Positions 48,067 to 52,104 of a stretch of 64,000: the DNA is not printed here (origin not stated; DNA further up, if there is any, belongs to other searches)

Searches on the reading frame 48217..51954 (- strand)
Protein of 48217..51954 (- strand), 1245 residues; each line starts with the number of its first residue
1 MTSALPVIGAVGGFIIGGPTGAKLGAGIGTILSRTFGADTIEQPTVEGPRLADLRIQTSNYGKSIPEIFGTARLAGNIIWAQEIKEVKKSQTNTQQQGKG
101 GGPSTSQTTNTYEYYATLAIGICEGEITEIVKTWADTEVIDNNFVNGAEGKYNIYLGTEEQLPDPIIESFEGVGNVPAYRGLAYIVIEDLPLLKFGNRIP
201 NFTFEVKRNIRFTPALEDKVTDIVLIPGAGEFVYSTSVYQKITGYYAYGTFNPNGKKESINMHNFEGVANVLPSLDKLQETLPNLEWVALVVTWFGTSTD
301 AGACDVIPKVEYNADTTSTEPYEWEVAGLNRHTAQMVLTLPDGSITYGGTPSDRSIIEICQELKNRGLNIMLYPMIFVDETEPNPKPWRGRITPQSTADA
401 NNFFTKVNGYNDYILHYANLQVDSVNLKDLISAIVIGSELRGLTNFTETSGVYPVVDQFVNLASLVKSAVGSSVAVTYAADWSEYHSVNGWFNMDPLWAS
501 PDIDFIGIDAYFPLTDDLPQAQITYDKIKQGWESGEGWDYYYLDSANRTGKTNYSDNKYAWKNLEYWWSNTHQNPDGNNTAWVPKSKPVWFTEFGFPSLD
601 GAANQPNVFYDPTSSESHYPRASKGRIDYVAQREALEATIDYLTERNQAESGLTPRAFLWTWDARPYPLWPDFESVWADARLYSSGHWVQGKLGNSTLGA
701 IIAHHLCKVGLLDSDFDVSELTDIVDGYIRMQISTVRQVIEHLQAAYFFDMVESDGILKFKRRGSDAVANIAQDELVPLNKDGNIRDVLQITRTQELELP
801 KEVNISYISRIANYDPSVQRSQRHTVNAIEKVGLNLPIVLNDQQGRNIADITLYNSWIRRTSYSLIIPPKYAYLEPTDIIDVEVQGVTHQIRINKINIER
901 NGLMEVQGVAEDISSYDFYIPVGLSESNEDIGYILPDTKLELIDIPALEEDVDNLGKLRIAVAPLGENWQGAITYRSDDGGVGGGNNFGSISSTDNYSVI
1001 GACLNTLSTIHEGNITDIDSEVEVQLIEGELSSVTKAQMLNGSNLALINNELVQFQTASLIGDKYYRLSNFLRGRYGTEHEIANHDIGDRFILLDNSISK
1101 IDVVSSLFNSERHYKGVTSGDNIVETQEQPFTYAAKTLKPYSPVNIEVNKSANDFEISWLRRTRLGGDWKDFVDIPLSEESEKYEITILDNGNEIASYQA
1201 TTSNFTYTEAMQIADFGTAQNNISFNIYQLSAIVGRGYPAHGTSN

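Call 59: search_protein_families(library=pfam, proteins=[window:48217-51954:-], max_evalue=0.00001)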
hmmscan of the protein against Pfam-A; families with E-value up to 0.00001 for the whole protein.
window:48217-51954:- (1245 aa): 4 families
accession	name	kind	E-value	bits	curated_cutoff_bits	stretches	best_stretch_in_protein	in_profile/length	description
PF13547.12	GTA_TIM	-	1.9e-70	238.1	27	1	409-671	2-299/299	GTA TIM-barrel-like domain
PF13550.12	Phage-tail_3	-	1.1e-35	123.3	23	1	732-896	2-162/164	Putative phage tail protein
PF23666.2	Rcc01698_C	-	2.4e-25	89.2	27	1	999-1092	2-98/98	Rcc01698-like, C-terminal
PF22612.2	GH113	-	5e-08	33.1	27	0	347-422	52-124/289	Glycoside Hydrolase Family 113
